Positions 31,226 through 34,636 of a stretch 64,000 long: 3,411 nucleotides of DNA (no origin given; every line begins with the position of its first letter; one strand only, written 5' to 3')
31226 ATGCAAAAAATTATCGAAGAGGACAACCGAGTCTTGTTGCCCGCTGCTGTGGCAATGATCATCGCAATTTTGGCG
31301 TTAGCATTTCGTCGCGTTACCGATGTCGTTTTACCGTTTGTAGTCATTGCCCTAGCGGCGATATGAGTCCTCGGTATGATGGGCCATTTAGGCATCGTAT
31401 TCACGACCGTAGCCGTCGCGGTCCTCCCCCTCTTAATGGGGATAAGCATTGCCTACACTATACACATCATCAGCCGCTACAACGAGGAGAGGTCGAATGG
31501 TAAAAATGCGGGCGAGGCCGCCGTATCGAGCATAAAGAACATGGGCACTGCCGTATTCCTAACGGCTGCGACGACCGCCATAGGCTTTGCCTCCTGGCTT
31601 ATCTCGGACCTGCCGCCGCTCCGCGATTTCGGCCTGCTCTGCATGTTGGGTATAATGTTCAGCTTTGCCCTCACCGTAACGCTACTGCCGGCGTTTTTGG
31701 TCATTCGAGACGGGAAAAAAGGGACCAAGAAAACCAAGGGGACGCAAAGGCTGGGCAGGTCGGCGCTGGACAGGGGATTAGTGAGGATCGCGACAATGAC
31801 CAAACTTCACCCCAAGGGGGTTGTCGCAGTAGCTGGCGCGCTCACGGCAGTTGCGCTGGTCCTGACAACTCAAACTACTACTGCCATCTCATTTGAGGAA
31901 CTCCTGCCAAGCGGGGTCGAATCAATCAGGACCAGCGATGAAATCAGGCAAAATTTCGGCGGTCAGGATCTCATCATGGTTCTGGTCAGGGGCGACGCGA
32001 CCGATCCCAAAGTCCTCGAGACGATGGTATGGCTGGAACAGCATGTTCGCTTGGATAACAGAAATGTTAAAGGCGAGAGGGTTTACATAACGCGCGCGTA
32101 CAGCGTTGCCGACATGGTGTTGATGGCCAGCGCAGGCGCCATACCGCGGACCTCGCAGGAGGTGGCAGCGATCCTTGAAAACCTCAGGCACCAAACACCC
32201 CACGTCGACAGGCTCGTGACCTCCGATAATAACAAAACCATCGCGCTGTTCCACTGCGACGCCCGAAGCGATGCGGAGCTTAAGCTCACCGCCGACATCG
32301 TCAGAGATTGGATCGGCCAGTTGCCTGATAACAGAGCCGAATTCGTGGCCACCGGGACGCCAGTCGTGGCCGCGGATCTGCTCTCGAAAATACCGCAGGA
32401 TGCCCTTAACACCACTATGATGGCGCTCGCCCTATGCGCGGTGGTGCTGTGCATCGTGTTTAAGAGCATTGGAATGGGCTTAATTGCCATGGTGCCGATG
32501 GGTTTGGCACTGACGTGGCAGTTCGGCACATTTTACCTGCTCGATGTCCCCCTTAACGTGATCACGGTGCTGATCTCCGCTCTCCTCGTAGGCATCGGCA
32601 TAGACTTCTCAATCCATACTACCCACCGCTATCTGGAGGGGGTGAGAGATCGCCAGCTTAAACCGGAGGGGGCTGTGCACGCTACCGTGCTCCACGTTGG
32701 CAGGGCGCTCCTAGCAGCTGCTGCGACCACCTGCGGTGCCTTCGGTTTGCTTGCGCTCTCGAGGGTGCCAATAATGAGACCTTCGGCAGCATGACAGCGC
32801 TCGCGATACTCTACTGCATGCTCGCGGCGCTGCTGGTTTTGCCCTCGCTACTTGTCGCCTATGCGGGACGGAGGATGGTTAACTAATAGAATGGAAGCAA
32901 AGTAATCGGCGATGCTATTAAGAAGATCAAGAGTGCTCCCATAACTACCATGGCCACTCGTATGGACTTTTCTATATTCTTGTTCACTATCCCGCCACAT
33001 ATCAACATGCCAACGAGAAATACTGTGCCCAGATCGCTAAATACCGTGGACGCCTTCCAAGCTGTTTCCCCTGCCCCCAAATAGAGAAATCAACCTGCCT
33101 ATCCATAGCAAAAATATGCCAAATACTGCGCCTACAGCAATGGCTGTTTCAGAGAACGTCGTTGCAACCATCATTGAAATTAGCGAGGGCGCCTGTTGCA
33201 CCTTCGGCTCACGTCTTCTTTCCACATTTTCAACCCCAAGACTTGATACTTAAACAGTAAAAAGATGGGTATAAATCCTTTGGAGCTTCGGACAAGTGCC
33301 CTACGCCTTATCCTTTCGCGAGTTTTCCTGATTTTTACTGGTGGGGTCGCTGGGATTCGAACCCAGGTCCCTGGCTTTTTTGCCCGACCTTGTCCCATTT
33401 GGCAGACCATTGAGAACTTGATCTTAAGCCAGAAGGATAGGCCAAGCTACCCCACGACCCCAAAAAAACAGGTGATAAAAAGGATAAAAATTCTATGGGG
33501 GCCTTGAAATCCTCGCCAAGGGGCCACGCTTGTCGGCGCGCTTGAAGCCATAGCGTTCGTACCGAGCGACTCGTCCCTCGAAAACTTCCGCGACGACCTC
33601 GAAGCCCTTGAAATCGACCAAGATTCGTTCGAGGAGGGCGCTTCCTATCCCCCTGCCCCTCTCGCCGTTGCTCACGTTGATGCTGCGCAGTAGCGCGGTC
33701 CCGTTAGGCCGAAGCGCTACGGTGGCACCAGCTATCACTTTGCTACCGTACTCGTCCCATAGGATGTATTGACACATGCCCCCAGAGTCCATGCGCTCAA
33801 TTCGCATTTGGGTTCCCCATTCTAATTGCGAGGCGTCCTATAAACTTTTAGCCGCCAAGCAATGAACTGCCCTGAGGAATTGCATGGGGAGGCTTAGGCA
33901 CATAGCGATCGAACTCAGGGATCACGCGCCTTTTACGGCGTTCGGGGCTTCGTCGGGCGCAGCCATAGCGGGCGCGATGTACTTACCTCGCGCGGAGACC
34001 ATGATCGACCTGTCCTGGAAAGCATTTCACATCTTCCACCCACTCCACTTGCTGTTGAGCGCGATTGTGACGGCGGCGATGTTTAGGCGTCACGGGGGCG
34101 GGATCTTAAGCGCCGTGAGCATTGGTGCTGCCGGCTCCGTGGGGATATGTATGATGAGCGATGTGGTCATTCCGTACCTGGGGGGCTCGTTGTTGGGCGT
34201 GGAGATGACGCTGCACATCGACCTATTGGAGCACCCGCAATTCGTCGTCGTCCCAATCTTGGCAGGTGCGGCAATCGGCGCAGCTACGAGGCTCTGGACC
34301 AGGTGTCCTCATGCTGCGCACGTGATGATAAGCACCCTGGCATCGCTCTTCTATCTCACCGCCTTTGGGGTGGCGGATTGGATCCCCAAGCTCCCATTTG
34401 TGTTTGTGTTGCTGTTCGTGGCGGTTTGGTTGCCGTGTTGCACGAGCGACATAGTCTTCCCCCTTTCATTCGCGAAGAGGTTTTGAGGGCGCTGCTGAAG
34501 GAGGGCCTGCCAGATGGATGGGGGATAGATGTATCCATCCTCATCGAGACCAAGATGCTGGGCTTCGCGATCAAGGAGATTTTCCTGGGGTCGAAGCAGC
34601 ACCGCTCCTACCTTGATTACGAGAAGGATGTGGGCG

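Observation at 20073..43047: tRNA complement with long, multiple and non-canonical introns, and genomically encoded CCA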

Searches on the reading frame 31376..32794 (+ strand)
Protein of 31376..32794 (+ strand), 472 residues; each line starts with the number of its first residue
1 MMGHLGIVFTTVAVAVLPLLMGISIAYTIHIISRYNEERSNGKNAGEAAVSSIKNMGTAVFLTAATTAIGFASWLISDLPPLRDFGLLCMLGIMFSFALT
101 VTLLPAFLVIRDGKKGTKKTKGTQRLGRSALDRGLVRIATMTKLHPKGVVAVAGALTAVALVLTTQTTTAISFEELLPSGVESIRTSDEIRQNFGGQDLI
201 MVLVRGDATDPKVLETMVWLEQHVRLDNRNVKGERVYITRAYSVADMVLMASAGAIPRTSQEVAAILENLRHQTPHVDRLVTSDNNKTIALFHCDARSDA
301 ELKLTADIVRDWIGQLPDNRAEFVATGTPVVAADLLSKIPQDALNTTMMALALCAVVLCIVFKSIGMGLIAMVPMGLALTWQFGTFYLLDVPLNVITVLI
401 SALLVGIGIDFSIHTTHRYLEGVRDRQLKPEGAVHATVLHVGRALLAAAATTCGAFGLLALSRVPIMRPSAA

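Call 15: find_encoding_contigs(protein=window:31376-32794:+, flank=10000, max_places=6)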
Protein window:31376-32794:+ (472 aa): 1 contig read that carries it; 1 place shown.
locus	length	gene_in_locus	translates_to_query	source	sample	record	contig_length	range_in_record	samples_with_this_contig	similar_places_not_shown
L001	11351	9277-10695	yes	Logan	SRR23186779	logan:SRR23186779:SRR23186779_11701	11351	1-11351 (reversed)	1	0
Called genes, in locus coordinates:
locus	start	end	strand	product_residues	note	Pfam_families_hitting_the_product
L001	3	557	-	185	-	?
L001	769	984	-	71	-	PF01978:TrmB (faint)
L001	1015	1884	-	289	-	PF02749:QRPTase_N, PF01729:QRPTase_C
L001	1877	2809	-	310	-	PF02445:NadA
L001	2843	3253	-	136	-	PF03459:TOBE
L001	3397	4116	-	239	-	PF00005:ABC_tran, PF02463:SMC_N (faint), PF13304:AAA_21 (faint)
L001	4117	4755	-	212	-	PF00528:BPD_transp_1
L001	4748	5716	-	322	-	PF12849:PBP_like_2, PF13531:SBP_bac_11 (weak)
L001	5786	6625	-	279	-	PF01408:GFO_IDH_MocA (faint), PF03447:NAD_binding_3, PF01958:Asp_DH_C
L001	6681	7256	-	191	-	PF04055:Radical_SAM (weak)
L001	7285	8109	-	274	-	-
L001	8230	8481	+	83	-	-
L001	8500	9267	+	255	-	PF03176:MMPL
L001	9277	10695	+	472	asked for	PF02460:Patched (faint), PF03176:MMPL, PF12349:Sterol-sensing (weak), PF03176:MMPL, PF00873:ACR_tran (weak)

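Call 16: search_protein_families(library=pfam, proteins=[window:31376-32794:+])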
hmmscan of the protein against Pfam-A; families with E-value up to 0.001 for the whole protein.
window:31376-32794:+ (472 aa): 4 families
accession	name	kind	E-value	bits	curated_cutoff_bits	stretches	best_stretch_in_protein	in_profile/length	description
PF03176.21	MMPL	-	9e-37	127.2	20.5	2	178-468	4-274/333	MMPL family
PF12349.14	Sterol-sensing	-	5.2e-11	43.1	22.3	1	1-114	26-139/153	Sterol-sensing domain of SREBP cleavage-activation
PF00873.25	ACR_tran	-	3.2e-07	28.9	28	1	280-454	270-444/1021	AcrB/AcrD/AcrF family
PF02460.24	Patched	-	5e-06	26.8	23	1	4-110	51-156/156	Patched SSD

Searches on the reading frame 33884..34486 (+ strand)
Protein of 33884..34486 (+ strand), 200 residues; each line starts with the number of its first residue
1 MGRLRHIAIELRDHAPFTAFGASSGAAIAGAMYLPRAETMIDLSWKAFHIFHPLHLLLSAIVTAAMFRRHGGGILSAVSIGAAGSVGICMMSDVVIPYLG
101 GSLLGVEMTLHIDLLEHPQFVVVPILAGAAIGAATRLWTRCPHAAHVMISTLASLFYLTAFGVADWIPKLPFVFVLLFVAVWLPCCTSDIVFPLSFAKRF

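Call 49: search_protein_families(library=pfam, proteins=[window:33884-34486:+], max_evalue=0.001)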
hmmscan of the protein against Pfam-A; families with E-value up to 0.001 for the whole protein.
window:33884-34486:+ (200 aa): 0 families

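Call 54: search_protein_families(library=phrogs, proteins=[window:33884-34486:+], max_evalue=0.01)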
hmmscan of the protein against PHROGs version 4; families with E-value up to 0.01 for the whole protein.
window:33884-34486:+ (200 aa): 1 family
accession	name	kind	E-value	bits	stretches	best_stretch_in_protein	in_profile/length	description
phrog_15014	-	unknown function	0.0033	18.6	1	62-163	10-107/116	-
